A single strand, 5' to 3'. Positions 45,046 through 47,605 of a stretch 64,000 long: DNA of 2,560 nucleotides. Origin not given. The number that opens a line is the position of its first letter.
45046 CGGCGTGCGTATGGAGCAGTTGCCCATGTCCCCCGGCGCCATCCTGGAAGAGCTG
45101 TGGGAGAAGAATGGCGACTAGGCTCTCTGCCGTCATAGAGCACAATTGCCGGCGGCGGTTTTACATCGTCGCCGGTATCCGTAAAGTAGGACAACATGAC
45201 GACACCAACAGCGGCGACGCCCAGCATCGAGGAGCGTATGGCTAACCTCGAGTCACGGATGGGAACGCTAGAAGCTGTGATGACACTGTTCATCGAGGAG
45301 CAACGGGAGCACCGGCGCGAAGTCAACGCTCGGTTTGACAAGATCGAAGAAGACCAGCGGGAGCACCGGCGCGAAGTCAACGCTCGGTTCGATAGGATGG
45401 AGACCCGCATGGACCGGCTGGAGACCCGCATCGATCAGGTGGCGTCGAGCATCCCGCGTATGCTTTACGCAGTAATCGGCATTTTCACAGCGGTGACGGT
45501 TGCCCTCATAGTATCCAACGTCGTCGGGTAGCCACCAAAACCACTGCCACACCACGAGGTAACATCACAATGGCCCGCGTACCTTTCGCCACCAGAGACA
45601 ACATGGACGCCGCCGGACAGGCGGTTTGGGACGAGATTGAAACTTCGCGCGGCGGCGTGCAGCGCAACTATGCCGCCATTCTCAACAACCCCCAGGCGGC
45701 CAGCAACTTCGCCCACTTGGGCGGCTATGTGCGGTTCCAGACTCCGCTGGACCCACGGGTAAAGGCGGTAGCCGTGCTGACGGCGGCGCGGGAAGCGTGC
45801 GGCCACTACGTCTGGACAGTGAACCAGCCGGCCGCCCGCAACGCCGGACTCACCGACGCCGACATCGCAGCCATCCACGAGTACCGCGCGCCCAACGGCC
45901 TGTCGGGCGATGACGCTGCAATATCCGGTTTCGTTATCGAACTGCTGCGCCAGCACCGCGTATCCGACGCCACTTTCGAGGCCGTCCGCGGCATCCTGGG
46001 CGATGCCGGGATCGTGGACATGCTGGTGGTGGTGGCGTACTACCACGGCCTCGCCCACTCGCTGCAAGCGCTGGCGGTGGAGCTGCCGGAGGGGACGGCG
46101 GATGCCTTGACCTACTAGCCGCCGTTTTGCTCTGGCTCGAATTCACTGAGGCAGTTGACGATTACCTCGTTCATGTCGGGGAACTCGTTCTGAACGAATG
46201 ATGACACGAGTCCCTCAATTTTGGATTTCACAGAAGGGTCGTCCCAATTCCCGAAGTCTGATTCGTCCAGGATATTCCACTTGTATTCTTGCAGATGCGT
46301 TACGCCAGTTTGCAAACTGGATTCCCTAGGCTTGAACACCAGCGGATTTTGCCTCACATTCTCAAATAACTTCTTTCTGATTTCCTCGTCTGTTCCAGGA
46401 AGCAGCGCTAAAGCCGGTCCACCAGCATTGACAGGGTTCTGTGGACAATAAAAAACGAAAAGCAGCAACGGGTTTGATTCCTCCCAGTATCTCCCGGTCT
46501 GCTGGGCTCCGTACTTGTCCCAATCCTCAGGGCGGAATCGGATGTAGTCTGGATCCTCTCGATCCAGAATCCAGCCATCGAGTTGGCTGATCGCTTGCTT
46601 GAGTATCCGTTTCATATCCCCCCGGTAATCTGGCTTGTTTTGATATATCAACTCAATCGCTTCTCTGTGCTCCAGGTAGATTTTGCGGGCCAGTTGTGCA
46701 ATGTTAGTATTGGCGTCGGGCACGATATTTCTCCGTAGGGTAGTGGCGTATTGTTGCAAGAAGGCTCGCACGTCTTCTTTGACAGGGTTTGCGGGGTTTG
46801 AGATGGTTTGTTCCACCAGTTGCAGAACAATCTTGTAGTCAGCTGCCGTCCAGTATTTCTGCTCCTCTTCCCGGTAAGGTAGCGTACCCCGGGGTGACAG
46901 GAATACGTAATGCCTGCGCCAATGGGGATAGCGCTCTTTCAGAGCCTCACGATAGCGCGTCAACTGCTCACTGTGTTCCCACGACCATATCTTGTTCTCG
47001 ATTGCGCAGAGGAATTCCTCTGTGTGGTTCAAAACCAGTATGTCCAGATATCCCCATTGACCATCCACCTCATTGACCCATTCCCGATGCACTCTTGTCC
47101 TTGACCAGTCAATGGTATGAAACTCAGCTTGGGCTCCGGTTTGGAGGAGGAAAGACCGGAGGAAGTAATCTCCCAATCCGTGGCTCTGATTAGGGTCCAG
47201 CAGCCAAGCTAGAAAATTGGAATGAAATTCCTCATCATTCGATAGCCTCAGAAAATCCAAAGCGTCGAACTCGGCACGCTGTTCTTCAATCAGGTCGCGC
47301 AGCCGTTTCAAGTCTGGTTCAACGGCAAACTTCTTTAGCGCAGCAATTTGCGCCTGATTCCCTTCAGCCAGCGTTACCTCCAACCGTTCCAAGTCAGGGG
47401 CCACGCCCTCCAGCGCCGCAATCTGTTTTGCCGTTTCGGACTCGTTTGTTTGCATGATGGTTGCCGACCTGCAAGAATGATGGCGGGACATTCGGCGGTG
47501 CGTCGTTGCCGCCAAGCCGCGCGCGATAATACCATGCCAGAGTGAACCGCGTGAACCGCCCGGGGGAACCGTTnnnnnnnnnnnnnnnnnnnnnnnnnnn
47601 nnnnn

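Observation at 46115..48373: Low-GC PD-(D/E)XK nuclease gene divergent from a coupled pair of an unknown acidic protein and a HEPN-like protein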

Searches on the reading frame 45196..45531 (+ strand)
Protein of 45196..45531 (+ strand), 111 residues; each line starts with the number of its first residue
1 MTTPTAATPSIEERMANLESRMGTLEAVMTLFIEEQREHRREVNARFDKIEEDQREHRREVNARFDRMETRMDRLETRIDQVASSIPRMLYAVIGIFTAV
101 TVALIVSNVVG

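Call 74: search_protein_families(library=pfam, proteins=[window:45196-45531:+], max_evalue=0.01)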
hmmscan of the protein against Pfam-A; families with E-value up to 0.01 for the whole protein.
window:45196-45531:+ (111 aa): 15 families
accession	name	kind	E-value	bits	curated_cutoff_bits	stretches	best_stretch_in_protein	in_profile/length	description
PF23991.1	DUF7310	-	2.1e-05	25.3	40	0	53-82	20-49/83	Coiled-coil region of unknown function (DUF7310)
PF06825.17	HSBP1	-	3.3e-05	24.1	28.6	0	60-83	24-47/51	Heat shock factor binding protein 1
PF16526.10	CLZ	-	0.00029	21.6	26.7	0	52-82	20-50/71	C-terminal leucine zipper domain of cyclic nucleotide-gated channels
PF16326.10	ABC_tran_CTD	-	0.0011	19.6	32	0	11-53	13-56/69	ABC transporter C-terminal domain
PF01920.25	Prefoldin_2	-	0.0011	19.3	27.6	0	6-48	62-104/106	Prefoldin subunit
PF03670.18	UPF0184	-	0.0014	19.4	21.5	0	55-86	25-56/83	Uncharacterised protein family (UPF0184)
PF05377.16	FlaC_arch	-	0.0015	19.4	27.8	0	61-87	5-31/55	Flagella accessory protein C (FlaC)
PF07111.17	HCR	-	0.0017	17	25.9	1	11-98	361-447/749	Alpha helical coiled-coil rod protein (HCR)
PF02601.20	Exonuc_VII_L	-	0.0026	17.7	35.9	1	2-81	129-209/315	Exonuclease VII, large subunit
PF11083.13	Relaxase_C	-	0.0035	18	30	1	11-86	38-116/125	C-terminal helical hairpin domain from relaxase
PF07798.16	CCDC90-like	-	0.0037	17.6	33.5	1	36-105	103-172/175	Coiled-coil domain-containing protein 90-like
PF06160.17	EzrA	-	0.0042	15.9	39.6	1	9-81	104-179/557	Septation ring formation regulator, EzrA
PF11304.13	DUF3106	-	0.0054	17.6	24.3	1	34-79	6-52/104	Protein of unknown function (DUF3106)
PF14643.11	DUF4455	-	0.0054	15.8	30.4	1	8-83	328-403/469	Domain of unknown function (DUF4455)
PF24073.1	DUF7365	-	0.0064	17.1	27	0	11-82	31-97/101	Coiled-coil region of unknown function (DUF7365)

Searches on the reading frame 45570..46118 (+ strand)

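Call 74: search_protein_families(library=pfam, proteins=[window:45570-46118:+], max_evalue=0.01)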
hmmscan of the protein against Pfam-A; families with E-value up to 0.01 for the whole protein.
window:45570-46118:+ (182 aa): 1 family
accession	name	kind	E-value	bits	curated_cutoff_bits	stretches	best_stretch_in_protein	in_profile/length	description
PF02627.25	CMD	-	3e-05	24.4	23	1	41-108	1-68/84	Carboxymuconolactone decarboxylase family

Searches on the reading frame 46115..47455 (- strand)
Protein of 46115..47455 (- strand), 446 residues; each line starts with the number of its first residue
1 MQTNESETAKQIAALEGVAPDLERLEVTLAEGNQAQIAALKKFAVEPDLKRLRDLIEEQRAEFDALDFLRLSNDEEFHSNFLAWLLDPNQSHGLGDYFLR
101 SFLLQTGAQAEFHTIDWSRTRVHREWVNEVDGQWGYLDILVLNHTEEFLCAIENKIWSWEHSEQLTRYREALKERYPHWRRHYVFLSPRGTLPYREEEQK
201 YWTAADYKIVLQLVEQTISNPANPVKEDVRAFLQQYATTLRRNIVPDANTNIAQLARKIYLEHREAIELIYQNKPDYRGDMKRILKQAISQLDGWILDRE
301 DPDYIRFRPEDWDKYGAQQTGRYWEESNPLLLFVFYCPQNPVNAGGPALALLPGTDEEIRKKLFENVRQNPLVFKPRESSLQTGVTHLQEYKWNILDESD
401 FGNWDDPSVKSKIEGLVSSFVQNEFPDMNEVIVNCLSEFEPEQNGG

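Call 3: search_protein_families(library=pfam, proteins=[window:46115-47455:-], max_evalue=1)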
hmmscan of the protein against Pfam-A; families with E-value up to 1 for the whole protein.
window:46115-47455:- (446 aa): 2 families
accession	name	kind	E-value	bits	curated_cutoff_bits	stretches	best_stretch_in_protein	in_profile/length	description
PF14281.12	PDDEXK_4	-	3.5e-29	102.5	22.3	1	63-236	1-181/183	PD-(D/E)XK nuclease superfamily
PF00106.31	adh_short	-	0.29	11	26.6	1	105-143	46-84/195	short chain dehydrogenase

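Call 4: search_protein_families(library=padloc, proteins=[window:46115-47455:-], max_evalue=1)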
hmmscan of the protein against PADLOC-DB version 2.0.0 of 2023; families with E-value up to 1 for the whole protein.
window:46115-47455:- (446 aa): 14 families
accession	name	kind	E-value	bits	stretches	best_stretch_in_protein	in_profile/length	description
PDLC04977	PDC-S26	-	2.1e-83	278.7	1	36-436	6-396/400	-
PDLC04972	PDC-S26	-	4.9e-78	261.2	1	38-434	9-387/397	-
PDLC04971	PDC-S26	-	4.7e-45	152.2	1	39-440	13-411/415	-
PDLC04983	PDC-S26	-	6.1e-25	86.5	1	55-207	27-170/413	-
PDLC04974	PDC-S26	-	1.5e-23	81.7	1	50-290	19-259/401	-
PDLC04980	PDC-S26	-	1.6e-23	81.8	1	56-283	24-254/389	-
PDLC04975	PDC-S26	-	2.2e-17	61.4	1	75-291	34-236/351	-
PDLC04976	PDC-S26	-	6e-13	46.7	1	52-179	21-147/451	-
PDLC04981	PDC-S26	-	2.1e-12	45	1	79-313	40-268/358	-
PDLC04969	PDC-S26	-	2.8e-11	41.1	1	61-169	27-127/367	-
PDLC04979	PDC-S26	-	2.4e-06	24.8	1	61-168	22-117/383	-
PDLC04970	PDC-S26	-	3.1e-05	21.3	1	80-220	46-178/373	-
PDLC04978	PDC-S26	-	0.0033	14.6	1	56-107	22-70/451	-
PDLC04982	PDC-S26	-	0.0036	14.6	1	65-102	26-63/392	-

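Call 5: search_protein_families(library=ncbifam, proteins=[window:46115-47455:-], max_evalue=1)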
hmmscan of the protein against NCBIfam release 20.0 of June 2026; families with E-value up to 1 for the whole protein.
window:46115-47455:- (446 aa): 1 family
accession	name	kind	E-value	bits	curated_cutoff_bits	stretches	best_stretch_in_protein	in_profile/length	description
NF004778.0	PRK06124.1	equivalog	0.22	10.9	303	1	103-143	55-95/256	SDR family oxidoreductase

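Call 53: search_protein_families(library=phrogs, proteins=[window:46115-47455:-], max_evalue=0.1)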
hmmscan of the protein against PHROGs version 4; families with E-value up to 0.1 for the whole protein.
window:46115-47455:- (446 aa): 1 family
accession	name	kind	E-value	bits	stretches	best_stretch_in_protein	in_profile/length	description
phrog_27541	-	unknown function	0.075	14.5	0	205-241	21-57/79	-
